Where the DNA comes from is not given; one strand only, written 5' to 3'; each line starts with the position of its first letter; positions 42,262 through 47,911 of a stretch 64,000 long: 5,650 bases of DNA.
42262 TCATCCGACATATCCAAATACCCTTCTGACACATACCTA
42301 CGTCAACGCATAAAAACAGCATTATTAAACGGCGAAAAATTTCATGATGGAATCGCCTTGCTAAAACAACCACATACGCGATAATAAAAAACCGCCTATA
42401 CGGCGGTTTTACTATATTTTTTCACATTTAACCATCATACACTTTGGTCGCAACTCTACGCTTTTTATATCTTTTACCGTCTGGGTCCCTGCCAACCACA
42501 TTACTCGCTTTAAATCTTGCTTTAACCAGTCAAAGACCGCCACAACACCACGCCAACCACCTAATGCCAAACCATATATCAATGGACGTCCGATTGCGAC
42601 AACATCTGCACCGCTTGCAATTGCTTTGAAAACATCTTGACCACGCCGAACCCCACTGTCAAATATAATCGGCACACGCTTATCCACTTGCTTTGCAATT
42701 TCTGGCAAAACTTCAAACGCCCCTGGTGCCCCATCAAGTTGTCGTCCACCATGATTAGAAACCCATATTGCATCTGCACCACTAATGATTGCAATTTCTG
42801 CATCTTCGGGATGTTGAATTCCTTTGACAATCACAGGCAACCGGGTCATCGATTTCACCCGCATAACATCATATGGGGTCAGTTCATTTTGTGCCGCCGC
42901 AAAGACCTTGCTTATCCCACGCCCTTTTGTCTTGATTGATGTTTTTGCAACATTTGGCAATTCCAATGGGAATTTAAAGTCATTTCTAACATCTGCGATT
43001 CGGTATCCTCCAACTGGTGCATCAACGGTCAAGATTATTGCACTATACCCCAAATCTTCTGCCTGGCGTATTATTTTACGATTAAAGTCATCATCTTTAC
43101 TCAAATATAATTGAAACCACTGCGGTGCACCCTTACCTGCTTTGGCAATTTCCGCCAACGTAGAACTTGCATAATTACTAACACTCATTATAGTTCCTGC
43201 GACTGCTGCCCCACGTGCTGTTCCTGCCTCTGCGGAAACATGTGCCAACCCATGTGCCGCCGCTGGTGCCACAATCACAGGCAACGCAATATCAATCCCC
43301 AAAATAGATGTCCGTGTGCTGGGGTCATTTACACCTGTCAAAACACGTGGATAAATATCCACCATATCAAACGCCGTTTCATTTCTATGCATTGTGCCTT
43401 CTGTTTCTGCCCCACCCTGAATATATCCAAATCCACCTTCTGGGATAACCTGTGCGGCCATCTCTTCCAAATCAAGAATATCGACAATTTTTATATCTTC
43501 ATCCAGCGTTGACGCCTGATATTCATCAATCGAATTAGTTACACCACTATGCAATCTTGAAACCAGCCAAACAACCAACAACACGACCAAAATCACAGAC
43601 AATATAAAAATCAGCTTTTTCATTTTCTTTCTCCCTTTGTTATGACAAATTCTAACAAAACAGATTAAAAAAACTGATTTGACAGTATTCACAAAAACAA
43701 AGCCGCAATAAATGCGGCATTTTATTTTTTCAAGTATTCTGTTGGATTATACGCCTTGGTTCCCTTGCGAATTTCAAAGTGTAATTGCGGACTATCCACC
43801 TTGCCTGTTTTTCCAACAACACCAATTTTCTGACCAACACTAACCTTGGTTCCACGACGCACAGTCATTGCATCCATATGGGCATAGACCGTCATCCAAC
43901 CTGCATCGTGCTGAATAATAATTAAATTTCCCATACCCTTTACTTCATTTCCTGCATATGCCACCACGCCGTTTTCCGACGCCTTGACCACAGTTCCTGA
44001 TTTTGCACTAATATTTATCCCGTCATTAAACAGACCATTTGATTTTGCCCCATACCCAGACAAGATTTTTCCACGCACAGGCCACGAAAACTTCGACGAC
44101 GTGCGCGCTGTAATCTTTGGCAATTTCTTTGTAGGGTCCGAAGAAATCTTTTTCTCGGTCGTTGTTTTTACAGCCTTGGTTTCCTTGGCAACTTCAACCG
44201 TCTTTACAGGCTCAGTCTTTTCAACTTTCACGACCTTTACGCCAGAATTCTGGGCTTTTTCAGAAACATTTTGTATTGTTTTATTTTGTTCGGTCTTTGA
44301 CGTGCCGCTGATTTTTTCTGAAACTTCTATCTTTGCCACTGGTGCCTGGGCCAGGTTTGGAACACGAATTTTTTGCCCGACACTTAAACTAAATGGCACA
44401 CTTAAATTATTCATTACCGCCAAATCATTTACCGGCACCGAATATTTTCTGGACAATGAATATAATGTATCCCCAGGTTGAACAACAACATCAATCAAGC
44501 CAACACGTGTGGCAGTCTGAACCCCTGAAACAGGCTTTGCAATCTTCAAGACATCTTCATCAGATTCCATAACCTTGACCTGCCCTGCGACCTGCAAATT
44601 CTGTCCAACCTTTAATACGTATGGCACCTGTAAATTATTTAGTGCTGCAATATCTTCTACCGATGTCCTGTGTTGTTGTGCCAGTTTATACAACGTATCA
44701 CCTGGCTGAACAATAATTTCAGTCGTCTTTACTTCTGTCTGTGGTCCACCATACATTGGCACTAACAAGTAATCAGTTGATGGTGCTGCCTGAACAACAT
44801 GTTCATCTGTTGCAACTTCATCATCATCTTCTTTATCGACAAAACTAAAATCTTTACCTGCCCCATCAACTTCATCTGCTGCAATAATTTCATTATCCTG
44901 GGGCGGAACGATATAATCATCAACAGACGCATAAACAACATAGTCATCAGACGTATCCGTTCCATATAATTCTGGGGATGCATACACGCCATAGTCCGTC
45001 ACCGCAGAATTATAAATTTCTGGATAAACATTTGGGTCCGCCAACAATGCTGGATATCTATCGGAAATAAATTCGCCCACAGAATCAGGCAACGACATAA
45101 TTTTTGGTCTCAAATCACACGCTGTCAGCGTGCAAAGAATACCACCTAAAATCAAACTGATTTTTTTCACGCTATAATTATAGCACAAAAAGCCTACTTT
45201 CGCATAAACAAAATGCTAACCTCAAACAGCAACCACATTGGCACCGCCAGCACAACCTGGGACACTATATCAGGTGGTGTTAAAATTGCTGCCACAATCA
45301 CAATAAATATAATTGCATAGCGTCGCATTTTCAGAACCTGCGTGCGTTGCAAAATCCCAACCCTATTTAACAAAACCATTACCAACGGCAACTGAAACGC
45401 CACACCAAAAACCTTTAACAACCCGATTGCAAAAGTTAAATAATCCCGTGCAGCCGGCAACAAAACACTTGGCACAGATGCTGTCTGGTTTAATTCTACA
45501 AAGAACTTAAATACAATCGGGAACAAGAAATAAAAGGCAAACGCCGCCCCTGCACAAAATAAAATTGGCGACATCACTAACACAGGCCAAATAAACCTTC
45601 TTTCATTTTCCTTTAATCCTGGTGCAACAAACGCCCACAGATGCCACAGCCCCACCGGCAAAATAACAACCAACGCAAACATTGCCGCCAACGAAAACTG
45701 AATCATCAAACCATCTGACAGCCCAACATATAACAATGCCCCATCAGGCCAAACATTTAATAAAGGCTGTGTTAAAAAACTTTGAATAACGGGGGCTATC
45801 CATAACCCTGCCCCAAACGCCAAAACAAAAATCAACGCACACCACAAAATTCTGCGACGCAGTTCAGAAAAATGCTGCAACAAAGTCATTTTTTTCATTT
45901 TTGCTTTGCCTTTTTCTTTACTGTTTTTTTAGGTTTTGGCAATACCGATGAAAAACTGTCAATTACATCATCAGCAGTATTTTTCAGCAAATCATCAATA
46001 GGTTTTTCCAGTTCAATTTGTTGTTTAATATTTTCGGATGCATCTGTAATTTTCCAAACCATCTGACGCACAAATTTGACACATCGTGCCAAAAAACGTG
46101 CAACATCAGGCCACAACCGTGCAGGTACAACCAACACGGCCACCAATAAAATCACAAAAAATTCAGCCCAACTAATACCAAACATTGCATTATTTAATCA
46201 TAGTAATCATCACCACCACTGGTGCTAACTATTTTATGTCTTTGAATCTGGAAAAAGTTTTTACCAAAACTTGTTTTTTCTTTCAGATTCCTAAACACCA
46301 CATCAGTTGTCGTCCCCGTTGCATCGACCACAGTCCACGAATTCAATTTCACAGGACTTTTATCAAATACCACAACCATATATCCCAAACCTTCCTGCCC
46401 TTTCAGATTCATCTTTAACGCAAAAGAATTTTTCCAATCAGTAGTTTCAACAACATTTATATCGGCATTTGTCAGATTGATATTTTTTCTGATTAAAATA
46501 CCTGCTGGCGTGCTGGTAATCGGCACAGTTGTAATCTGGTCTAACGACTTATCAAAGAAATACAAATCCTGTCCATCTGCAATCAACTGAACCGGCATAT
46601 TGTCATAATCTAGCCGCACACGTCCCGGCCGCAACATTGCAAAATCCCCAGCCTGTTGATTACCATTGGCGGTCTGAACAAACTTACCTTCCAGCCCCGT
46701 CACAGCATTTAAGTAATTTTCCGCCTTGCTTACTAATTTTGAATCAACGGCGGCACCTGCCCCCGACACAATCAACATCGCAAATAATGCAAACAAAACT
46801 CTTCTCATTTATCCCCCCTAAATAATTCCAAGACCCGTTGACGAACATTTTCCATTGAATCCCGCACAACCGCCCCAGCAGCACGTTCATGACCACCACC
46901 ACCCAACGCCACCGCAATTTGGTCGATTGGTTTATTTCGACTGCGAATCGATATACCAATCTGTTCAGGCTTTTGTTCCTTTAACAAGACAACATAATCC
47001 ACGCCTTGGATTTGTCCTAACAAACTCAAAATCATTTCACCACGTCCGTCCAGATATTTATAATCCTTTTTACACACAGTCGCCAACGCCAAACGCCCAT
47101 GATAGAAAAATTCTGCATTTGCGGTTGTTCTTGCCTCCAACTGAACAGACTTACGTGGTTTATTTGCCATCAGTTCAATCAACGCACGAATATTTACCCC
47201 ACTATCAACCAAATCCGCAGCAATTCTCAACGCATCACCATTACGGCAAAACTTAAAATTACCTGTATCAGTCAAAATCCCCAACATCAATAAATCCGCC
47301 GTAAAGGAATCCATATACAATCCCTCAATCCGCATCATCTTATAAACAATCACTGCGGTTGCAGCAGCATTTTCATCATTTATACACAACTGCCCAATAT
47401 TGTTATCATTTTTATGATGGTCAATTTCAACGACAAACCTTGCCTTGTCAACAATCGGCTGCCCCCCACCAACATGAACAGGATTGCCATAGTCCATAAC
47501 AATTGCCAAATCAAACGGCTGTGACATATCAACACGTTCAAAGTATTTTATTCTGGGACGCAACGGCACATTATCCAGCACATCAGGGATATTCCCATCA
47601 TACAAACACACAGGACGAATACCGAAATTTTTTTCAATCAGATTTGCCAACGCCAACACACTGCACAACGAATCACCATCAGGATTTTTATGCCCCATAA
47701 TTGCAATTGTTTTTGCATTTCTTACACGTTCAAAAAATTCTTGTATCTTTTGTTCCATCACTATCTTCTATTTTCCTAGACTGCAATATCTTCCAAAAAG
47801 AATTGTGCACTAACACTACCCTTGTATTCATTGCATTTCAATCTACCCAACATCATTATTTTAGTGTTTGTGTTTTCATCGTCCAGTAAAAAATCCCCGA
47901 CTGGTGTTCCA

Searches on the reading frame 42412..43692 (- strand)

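Call 23: search_protein_families(library=pfam, proteins=[window:42412-43692:-], max_evalue=0.001)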
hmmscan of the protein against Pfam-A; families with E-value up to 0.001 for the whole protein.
window:42412-43692:- (426 aa): 6 families
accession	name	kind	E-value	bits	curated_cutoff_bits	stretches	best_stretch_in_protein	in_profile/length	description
PF01070.24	FMN_dh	-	3.9e-117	391.6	24.9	1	79-411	1-345/350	FMN-dependent dehydrogenase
PF01180.27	DHO_dh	-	6.4e-06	26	27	1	323-374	224-275/291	Dihydroorotate dehydrogenase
PF00478.31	IMPDH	-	9.9e-06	25.2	25.6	1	333-370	201-238/345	IMP dehydrogenase / GMP reductase domain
PF03060.21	NMO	-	3e-05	24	28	1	291-371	142-225/331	Nitronate monooxygenase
PF05690.20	ThiG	-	0.00017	21.5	23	0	332-367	170-203/247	Thiazole biosynthesis protein ThiG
PF01645.23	Glu_synthase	-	0.00094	18.9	20.4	0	333-371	269-307/369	Conserved region in glutamate synthase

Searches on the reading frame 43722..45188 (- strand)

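Call 23: search_protein_families(library=pfam, proteins=[window:43722-45188:-], max_evalue=0.001)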
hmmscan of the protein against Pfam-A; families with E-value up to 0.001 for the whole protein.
window:43722-45188:- (488 aa): 4 families
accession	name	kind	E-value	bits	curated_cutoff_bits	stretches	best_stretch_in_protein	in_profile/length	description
PF01551.29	Peptidase_M23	-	9.4e-30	103.1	28.7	1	387-482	2-96/96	Peptidase family M23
PF01476.26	LysM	-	1.2e-29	102.4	20.9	2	159-200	2-42/43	LysM domain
PF04225.17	LysM_OapA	-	8.5e-05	23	22.3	0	235-291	6-66/85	Opacity-associated protein A LysM-like domain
PF23462.1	LysM3_NFP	-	0.00018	22.4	28.1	0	161-186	8-33/48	NFP LysM3 domain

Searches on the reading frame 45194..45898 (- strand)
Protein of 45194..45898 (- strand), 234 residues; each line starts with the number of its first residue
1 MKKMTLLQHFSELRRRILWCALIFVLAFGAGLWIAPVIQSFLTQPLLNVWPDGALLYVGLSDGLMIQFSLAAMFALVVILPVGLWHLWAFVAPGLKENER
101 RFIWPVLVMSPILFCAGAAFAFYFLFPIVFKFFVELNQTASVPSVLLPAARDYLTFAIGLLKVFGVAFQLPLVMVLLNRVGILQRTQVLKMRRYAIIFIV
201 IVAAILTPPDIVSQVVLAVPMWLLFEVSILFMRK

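Call 23: search_protein_families(library=pfam, proteins=[window:45194-45898:-], max_evalue=0.001)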
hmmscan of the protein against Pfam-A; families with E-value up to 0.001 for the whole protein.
window:45194-45898:- (234 aa): 1 family
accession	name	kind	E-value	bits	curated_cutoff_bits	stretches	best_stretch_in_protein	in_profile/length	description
PF00902.23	TatC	-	2.8e-60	204.1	25.1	1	8-220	1-208/208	Sec-independent protein translocase protein (TatC)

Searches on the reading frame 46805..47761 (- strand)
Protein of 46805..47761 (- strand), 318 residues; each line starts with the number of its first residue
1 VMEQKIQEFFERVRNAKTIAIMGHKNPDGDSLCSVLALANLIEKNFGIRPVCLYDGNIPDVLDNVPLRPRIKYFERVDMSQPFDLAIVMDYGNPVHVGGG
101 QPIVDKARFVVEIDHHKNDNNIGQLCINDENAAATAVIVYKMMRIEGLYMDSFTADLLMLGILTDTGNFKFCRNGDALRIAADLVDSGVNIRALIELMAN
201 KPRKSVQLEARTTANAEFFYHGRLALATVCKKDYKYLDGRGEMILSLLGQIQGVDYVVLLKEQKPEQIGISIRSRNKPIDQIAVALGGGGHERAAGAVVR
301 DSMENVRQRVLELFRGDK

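Call 23: search_protein_families(library=pfam, proteins=[window:46805-47761:-], max_evalue=0.001)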
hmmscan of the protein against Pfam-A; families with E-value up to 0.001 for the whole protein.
window:46805-47761:- (318 aa): 2 families
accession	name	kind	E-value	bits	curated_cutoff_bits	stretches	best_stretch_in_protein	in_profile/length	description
PF01368.27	DHH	-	5.7e-19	69.1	28.1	1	18-162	1-125/125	DHH family, N-terminal domain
PF02272.25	DHHA1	-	1.3e-08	35.6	25.9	1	244-313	21-95/102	DHHA1 domain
